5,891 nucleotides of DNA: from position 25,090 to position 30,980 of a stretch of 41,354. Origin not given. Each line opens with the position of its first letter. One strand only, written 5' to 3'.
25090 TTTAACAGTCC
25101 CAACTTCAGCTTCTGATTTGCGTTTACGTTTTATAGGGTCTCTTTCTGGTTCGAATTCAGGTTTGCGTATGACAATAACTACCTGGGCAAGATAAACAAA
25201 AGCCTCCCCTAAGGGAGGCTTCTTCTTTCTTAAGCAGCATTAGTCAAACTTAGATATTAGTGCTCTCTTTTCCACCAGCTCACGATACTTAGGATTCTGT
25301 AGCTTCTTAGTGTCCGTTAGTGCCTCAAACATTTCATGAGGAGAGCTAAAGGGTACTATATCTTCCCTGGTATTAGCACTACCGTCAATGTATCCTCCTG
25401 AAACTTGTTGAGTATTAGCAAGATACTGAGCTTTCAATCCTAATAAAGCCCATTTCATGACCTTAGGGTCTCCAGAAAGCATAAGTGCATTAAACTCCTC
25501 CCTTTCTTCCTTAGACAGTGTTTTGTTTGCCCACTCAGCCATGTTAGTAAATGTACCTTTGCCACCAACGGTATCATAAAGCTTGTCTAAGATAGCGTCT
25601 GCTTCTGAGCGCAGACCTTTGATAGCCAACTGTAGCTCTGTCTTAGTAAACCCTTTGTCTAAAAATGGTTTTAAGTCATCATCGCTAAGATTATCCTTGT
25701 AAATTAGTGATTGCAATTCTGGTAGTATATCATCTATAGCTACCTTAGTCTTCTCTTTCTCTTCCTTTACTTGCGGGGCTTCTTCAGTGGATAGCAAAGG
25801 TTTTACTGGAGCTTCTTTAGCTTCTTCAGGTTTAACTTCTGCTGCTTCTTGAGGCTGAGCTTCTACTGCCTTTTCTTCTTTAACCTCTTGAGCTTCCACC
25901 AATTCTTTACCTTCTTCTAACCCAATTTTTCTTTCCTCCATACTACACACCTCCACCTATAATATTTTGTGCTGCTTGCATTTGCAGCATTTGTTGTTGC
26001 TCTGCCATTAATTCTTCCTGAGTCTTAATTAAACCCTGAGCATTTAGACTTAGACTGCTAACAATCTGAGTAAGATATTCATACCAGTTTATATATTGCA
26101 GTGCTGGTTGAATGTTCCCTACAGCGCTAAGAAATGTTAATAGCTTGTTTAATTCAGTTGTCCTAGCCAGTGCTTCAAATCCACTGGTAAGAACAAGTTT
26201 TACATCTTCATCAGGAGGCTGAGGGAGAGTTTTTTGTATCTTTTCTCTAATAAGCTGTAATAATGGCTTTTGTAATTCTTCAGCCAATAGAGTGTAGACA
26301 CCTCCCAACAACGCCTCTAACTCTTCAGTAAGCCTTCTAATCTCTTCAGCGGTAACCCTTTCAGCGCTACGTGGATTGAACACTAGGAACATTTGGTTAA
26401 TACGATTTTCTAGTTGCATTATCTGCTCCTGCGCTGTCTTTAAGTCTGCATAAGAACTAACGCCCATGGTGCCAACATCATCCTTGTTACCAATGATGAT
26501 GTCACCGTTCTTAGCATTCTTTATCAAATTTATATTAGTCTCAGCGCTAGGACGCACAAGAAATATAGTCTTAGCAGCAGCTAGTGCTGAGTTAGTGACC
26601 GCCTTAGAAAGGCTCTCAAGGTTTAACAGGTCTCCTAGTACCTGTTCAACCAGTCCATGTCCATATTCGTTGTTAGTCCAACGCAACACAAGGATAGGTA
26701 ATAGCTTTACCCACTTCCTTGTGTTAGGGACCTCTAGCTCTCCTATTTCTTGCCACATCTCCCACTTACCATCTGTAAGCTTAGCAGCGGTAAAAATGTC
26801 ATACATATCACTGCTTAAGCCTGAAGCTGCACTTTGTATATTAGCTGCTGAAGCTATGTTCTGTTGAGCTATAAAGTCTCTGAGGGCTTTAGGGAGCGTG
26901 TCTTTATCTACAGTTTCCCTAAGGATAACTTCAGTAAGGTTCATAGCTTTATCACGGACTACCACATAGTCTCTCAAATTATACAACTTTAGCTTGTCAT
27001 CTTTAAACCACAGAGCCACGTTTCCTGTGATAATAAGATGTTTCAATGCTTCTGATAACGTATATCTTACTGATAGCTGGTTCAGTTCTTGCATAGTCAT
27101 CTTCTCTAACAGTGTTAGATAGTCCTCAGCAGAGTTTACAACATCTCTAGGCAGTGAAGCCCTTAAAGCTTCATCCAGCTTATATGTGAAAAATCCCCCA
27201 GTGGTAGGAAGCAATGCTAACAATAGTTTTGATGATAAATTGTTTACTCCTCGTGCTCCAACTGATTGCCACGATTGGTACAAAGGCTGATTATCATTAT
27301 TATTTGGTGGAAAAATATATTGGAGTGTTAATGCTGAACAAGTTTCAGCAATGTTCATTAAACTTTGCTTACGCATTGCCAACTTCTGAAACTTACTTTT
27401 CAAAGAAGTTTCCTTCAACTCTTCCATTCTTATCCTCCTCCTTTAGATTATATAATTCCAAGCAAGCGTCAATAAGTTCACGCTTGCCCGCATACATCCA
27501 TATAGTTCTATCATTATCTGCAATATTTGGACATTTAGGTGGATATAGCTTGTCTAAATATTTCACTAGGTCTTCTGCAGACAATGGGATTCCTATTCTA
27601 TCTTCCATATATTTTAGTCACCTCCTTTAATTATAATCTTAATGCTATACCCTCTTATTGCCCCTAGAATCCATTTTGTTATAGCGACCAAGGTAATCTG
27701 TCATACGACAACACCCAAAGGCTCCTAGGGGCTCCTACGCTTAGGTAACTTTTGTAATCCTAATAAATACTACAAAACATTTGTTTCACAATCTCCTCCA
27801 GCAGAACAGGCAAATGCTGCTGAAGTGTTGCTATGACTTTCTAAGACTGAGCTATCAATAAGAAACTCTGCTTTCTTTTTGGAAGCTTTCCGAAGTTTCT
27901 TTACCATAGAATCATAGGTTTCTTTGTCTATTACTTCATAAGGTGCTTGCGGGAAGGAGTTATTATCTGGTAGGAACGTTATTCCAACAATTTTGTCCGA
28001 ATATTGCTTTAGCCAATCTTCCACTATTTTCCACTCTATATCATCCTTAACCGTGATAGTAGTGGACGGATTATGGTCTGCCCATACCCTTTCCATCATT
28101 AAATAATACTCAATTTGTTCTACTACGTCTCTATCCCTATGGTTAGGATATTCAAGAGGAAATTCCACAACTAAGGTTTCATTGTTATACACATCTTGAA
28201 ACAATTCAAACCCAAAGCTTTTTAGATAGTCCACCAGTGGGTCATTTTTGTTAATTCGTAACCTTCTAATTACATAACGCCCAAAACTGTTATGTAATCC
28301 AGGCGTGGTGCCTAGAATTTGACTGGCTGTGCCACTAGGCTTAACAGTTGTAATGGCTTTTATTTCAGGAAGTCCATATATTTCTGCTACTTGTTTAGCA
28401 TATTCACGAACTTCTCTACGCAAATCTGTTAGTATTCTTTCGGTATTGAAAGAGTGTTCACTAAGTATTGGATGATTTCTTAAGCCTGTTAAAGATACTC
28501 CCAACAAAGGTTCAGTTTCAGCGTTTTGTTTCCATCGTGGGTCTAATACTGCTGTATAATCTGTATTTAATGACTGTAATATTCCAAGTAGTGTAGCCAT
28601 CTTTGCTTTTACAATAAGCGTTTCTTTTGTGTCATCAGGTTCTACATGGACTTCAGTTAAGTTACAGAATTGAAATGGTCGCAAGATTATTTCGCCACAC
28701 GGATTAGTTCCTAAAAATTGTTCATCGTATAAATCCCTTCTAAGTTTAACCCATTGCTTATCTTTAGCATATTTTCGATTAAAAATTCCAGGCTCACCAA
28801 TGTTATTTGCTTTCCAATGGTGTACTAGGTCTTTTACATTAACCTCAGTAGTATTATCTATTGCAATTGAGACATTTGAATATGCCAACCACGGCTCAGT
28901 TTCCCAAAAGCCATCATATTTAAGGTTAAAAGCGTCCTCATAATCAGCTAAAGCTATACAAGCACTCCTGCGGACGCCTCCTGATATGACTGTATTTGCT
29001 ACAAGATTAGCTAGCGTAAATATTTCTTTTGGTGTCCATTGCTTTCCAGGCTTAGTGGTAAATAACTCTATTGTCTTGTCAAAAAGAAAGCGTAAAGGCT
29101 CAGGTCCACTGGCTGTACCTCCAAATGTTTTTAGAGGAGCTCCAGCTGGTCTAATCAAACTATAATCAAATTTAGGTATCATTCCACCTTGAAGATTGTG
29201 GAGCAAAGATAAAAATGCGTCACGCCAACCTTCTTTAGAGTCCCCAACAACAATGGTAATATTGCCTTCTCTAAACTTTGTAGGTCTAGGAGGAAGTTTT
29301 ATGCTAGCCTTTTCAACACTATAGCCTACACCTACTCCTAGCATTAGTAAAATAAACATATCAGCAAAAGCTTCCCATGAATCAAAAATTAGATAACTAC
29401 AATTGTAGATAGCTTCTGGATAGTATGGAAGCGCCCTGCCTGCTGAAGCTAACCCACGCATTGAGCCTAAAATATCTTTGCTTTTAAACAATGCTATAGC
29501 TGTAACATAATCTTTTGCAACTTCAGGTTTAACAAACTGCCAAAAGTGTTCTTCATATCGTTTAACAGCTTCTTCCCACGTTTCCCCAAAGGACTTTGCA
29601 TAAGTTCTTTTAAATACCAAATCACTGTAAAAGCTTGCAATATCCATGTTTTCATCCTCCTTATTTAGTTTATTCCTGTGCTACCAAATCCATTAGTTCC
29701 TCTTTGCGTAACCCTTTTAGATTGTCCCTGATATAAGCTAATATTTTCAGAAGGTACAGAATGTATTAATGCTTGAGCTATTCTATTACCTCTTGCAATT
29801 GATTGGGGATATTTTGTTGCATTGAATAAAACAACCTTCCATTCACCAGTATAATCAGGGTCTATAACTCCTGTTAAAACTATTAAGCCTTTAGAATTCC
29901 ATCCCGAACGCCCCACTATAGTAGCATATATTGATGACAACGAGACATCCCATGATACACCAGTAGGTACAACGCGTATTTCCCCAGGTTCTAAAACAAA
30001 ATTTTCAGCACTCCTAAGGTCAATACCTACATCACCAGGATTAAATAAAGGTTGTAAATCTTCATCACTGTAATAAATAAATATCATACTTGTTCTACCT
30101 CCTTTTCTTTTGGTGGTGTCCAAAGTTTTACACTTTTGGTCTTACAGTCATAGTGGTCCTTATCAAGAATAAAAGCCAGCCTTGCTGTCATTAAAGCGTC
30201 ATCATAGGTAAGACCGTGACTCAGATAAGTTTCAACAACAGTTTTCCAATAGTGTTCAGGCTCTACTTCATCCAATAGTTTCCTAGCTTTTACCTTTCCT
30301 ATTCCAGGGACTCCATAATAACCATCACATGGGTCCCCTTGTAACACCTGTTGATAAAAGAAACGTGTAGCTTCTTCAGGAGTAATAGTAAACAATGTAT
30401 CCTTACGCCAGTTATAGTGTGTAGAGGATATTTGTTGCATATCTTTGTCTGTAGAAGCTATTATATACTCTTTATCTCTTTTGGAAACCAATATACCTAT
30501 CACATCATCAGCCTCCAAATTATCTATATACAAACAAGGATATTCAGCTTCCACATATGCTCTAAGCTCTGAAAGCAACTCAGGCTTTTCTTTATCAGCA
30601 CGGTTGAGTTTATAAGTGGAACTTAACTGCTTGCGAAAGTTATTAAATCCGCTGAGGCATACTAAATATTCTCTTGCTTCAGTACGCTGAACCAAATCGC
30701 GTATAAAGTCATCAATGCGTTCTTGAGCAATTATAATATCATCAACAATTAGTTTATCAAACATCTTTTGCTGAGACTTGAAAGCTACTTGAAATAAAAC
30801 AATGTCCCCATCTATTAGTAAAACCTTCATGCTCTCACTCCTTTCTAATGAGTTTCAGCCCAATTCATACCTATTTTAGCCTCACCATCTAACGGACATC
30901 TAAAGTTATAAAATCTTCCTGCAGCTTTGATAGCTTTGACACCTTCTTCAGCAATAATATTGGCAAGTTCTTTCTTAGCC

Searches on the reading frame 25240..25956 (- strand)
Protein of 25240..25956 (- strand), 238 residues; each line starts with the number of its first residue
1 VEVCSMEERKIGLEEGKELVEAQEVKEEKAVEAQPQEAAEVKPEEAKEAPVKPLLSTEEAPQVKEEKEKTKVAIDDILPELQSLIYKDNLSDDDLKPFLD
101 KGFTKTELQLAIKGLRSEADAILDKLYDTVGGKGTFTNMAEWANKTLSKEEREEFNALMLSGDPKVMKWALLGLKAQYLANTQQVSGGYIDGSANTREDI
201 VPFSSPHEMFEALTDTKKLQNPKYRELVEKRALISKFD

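Call 13: search_protein_families(library=phrogs, proteins=[window:25240-25956:-], max_evalue=0.001)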
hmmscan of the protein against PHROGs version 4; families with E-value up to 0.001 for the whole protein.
window:25240-25956:- (238 aa): 2 families
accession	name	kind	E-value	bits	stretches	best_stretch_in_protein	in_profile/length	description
phrog_1052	-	head and packaging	4.5e-26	93.3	1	14-236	62-292/293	head assembly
phrog_1018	-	head and packaging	1.6e-06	29.3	1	29-180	48-210/280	head scaffolding protein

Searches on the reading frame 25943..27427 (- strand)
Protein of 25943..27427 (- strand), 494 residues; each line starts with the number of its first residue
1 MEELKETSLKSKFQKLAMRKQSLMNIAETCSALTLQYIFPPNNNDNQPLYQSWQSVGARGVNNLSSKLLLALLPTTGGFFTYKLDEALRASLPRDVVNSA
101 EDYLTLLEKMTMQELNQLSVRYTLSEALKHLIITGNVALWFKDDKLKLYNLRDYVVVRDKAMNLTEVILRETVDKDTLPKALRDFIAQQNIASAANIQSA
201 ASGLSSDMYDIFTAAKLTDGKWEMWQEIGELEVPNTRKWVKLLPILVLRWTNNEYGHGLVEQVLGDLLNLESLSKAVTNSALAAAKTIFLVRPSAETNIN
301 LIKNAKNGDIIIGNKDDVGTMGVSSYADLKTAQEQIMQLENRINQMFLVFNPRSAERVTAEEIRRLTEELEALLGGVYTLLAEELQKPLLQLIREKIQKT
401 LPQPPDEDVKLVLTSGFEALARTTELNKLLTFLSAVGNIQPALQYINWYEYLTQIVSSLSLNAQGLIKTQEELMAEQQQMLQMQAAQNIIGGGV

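Call 13: search_protein_families(library=phrogs, proteins=[window:25943-27427:-], max_evalue=0.001)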
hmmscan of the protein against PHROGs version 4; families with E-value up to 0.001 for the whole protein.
window:25943-27427:- (494 aa): 3 families
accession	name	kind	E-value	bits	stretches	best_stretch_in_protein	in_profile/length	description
phrog_449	-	connector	2.7e-130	436.3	1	5-488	4-496/520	head-tail adaptor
phrog_332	-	connector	8.5e-21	74.9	1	239-487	256-525/560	head-tail adaptor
phrog_21643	-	unknown function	2.2e-11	44.4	1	313-488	46-234/268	-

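Call 22: find_related_loci(query=window:25943-27427:-, collection=viral_contigs, flank=10000)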
Query window:25943-27427:- (494 aa) in viral_contigs; peptide patterns used: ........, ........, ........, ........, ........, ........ (x = any residue, [..] = any of these).
7 stretches matched a pattern; 5 encode a relative of the query (tblastn E <= 1e-3); 5 distinct loci.
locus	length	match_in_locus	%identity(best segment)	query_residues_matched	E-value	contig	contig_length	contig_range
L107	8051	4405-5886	99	1-494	0e+0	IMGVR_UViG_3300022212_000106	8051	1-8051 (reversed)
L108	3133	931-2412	99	1-494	0e+0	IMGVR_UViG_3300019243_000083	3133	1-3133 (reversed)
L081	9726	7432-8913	99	1-494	0e+0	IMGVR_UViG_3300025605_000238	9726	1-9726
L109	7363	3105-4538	59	7-483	0e+0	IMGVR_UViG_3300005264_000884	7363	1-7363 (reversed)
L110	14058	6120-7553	59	7-483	0e+0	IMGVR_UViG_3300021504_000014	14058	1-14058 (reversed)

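Call 35: find_homologous_proteins(query=window:25943-27427:-, max_evalue=1e-30)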
Query window:25943-27427:- (494 aa): 1352 proteins with E <= 1e-30 among 8000 candidates; the best 120 are listed.
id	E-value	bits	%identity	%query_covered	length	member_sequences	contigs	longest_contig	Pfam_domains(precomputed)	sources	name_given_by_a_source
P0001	0.0e+0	1061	100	100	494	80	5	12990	PF12236.15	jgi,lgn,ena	-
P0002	5.8e-178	610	100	58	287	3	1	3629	PF12236.15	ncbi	-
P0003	7.9e-177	607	59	97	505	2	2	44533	PF12236.15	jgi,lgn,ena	-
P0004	6.0e-172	591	57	94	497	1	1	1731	PF12236.15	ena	-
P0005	2.6e-168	579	56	98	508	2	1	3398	PF12236.15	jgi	jgi:hypothetical protein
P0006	2.4e-166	572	55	94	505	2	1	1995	PF12236.15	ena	-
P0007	2.1e-159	549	53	95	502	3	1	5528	PF12236.15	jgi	-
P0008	1.0e-153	531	53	95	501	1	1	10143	PF12236.15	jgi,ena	-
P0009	2.4e-151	523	53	96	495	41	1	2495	PF12236.15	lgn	-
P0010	1.3e-149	517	52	93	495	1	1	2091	PF12236.15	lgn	-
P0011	1.3e-139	484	48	95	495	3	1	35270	PF12236.15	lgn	-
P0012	4.8e-105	370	51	67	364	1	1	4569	PF12236.15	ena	-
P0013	2.7e-92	328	38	95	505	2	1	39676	PF12236.15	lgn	-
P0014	1.3e-89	319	36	94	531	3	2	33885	PF12236.15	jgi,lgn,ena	-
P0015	2.9e-88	315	35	94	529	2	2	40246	PF12236.15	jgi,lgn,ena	jgi:hypothetical protein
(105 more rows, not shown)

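Call 36: find_encoding_contigs(protein=P0003, flank=10000, max_places=3)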
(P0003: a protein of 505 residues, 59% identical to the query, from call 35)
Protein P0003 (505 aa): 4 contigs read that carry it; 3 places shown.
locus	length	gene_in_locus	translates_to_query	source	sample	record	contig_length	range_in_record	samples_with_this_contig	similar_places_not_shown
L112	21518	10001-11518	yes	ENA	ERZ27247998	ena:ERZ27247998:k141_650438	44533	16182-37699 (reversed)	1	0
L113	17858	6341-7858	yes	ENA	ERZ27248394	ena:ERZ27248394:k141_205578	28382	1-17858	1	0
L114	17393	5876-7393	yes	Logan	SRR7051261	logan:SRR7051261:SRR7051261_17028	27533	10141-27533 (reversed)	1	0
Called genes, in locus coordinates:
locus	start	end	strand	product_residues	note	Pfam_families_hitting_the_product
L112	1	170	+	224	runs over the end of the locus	-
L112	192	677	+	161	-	PF05367:Phage_endo_I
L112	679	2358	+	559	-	PF21268:Helic-prim_T7_N, PF01751:Toprim (weak), PF13155:Toprim_2, PF13662:Toprim_4 (faint), PF13481:AAA_25, PF03796:DnaB_C, PF06745:ATPase (weak)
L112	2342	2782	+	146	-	-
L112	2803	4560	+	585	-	PF00476:DNA_pol_A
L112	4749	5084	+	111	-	-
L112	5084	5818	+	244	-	PF02739:5_3_exonuc_N, PF01367:5_3_exonuc (weak)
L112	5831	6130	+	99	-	-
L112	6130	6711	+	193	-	PF02511:Thy1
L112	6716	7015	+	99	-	-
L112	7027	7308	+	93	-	-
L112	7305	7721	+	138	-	PF00692:dUTPase, PF22769:DCD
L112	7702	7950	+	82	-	-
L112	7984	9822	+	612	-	PF02867:Ribonuc_red_lgC (faint)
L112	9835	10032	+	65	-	-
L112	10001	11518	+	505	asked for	PF12236:Head-tail_con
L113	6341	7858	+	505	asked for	PF12236:Head-tail_con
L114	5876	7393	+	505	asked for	PF12236:Head-tail_con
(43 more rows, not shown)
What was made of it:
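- At the same junctions, relatives have 2-13-nt gaps and therefore simple read-through (call 36).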

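Call 37: find_encoding_contigs(protein=P0011, flank=10000, max_places=2)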
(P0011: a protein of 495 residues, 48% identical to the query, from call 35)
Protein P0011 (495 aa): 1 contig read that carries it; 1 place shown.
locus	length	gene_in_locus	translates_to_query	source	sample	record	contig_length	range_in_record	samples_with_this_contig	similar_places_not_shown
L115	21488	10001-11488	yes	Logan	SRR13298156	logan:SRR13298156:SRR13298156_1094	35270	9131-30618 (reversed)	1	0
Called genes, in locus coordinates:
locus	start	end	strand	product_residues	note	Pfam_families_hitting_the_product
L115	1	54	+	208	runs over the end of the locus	PF21265:SBB_T7 (weak)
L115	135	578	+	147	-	-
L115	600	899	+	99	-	-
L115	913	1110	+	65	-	-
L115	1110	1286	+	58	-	-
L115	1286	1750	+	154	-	PF05367:Phage_endo_I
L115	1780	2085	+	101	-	-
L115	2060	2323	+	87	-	-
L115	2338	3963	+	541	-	PF21268:Helic-prim_T7_N, PF01751:Toprim, PF13155:Toprim_2, PF13362:Toprim_3 (faint), PF13662:Toprim_4 (weak), PF03796:DnaB_C, PF06745:ATPase (weak), PF13481:AAA_25 (weak)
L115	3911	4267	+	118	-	-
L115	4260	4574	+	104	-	-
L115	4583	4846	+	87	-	-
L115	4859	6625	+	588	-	PF01612:DNA_pol_A_exo1 (weak), PF13482:RNase_H_2 (weak), PF00476:DNA_pol_A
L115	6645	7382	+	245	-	PF02739:5_3_exonuc_N, PF01367:5_3_exonuc (weak)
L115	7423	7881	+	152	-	-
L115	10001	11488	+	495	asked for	PF12236:Head-tail_con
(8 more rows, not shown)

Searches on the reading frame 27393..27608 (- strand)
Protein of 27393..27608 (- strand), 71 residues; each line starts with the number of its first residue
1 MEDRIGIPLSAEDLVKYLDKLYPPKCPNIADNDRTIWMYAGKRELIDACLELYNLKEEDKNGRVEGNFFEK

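Call 13: search_protein_families(library=phrogs, proteins=[window:27393-27608:-], max_evalue=0.001)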
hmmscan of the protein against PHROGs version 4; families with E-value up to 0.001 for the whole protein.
window:27393-27608:- (71 aa): 0 families

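Call 28: search_protein_families(library=pfam, proteins=[window:27393-27608:-], max_evalue=0.05)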
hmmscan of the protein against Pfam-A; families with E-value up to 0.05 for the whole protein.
window:27393-27608:- (71 aa): 0 families

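Call 52: search_protein_families(library=phrogs, proteins=[window:27393-27608:-], max_evalue=0.01)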
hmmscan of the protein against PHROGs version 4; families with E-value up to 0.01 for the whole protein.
window:27393-27608:- (71 aa): 1 family
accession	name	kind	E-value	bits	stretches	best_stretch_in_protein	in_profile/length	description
phrog_4970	-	unknown function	0.0073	16.8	1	8-47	11-50/61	-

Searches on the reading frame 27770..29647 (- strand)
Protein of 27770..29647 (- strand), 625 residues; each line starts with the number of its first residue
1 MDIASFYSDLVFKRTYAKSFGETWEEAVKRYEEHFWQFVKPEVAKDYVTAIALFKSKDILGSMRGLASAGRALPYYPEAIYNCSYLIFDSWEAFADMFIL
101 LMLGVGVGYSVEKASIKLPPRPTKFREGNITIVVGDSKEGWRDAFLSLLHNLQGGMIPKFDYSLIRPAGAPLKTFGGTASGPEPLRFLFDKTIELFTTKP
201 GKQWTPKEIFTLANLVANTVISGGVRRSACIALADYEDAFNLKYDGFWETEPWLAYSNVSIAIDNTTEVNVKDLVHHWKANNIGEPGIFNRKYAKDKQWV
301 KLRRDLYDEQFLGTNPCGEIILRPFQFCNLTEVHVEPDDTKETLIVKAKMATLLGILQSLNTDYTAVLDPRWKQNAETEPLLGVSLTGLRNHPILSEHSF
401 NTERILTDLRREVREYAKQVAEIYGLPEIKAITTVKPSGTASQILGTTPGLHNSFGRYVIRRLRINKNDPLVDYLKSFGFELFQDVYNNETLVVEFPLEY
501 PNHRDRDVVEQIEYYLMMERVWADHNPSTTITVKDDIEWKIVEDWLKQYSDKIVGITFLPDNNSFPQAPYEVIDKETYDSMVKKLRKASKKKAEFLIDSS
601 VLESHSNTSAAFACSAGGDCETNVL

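Call 13: search_protein_families(library=phrogs, proteins=[window:27770-29647:-], max_evalue=0.001)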
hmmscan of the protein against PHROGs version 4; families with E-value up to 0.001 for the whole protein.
window:27770-29647:- (625 aa): 1 family
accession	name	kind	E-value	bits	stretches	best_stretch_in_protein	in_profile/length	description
phrog_367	-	DNA, RNA and nucleotide metabolism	9.4e-137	458.1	1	6-616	33-691/701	ribonucleotide reductase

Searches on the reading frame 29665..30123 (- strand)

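Call 13: search_protein_families(library=phrogs, proteins=[window:29665-30123:-], max_evalue=0.001)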
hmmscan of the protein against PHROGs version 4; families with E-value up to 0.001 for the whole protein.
window:29665-30123:- (152 aa): 2 families
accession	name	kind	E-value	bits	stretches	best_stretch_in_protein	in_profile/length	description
phrog_135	-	DNA, RNA and nucleotide metabolism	4.7e-32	113.1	1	13-151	147-291/463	dUTPase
phrog_1663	-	DNA, RNA and nucleotide metabolism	9.9e-10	39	1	64-139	133-215/303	dCTP deaminase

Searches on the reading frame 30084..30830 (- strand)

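Call 13: search_protein_families(library=phrogs, proteins=[window:30084-30830:-], max_evalue=0.001)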
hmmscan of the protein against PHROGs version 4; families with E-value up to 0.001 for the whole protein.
window:30084-30830:- (248 aa): 1 family
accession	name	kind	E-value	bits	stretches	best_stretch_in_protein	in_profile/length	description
phrog_107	-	DNA, RNA and nucleotide metabolism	2e-60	206.4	1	2-241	120-376/542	exonuclease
